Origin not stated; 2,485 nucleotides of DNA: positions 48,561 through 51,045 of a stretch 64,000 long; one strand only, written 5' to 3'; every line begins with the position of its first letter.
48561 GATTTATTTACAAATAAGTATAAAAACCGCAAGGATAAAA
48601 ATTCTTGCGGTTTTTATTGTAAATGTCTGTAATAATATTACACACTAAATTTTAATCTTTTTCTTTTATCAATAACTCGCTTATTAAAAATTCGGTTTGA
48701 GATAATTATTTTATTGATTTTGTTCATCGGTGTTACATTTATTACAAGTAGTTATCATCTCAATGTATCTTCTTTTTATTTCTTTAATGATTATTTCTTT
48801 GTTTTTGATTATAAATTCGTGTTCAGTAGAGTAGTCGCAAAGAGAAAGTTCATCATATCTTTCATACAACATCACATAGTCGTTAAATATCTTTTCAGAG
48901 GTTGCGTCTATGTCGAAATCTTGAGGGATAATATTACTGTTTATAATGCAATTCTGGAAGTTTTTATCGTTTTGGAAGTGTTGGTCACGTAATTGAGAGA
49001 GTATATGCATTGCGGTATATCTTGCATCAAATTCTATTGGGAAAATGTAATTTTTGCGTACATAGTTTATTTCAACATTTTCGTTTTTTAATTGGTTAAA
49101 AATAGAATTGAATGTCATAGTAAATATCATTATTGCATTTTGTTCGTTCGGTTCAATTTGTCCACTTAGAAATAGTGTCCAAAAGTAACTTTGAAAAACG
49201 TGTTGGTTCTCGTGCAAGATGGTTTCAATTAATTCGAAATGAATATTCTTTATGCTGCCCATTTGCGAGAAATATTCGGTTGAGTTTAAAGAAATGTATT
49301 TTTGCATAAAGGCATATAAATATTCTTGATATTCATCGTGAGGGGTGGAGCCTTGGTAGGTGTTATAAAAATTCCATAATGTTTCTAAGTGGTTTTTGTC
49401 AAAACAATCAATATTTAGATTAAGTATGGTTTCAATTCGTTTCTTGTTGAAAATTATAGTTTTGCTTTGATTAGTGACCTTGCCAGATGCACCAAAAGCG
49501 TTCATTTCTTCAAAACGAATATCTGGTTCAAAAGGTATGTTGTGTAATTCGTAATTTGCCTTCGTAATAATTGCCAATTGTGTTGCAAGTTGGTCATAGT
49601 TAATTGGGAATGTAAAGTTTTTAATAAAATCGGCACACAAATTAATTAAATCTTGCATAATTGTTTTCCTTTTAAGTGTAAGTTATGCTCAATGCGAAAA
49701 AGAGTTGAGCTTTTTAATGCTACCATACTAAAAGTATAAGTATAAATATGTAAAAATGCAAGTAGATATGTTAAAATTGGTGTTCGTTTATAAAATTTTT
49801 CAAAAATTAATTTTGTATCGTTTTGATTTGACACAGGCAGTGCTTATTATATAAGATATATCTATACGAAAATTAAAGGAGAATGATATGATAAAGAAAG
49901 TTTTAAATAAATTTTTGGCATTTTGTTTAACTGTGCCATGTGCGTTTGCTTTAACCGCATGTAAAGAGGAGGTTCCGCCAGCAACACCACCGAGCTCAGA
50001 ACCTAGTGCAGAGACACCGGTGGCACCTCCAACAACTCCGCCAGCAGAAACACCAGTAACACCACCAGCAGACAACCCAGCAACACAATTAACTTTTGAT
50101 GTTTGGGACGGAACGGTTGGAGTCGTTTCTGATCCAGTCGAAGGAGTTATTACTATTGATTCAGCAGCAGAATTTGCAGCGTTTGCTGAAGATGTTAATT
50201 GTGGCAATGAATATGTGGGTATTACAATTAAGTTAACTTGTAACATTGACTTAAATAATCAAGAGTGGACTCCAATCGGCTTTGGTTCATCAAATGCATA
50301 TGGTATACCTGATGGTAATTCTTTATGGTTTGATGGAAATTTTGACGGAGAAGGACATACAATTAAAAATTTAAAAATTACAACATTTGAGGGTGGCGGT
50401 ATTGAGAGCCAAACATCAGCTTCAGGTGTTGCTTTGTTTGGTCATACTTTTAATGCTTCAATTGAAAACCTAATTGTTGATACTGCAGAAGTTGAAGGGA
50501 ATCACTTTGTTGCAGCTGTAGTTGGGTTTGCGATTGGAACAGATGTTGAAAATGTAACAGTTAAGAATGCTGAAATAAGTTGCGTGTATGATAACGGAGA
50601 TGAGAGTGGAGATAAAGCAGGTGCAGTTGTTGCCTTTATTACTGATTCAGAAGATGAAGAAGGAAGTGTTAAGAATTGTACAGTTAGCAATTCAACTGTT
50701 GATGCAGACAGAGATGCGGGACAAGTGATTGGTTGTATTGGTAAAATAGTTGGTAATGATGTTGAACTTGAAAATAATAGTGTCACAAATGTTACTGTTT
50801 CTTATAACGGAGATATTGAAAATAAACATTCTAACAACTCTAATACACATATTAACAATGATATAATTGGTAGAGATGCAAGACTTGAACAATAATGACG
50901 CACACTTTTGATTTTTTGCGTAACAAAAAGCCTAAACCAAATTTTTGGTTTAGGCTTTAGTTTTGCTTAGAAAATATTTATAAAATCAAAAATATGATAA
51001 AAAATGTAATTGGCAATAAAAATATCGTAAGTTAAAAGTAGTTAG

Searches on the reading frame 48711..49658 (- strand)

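Call 5: search_protein_families(library=pfam, proteins=[window:48711-49658:-], max_evalue=0.01)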
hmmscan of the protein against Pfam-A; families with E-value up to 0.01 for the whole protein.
window:48711-49658:- (315 aa): 0 families

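Call 7: search_protein_families(library=ncbifam, proteins=[window:48711-49658:-], max_evalue=0.1)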
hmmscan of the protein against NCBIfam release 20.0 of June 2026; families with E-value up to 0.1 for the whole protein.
window:48711-49658:- (315 aa): 0 families

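Call 16: search_protein_families(library=phrogs, proteins=[window:48711-49658:-], max_evalue=0.01)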
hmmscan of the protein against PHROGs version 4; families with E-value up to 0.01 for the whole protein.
window:48711-49658:- (315 aa): 1 family
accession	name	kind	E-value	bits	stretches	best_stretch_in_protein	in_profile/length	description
phrog_8578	-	unknown function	0.007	15.8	0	162-252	40-131/652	-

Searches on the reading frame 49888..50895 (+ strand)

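Call 5: search_protein_families(library=pfam, proteins=[window:49888-50895:+], max_evalue=0.01)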
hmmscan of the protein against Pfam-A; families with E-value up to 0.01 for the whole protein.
window:49888-50895:+ (335 aa): 0 families

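Call 7: search_protein_families(library=ncbifam, proteins=[window:49888-50895:+], max_evalue=0.1)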
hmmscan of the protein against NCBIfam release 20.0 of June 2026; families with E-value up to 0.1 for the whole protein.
window:49888-50895:+ (335 aa): 0 families

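Call 16: search_protein_families(library=phrogs, proteins=[window:49888-50895:+], max_evalue=0.01)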
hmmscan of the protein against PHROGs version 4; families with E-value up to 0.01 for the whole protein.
window:49888-50895:+ (335 aa): 1 family
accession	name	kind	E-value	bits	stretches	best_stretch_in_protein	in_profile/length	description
phrog_30905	-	unknown function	0.0015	19.5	0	115-198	23-87/139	-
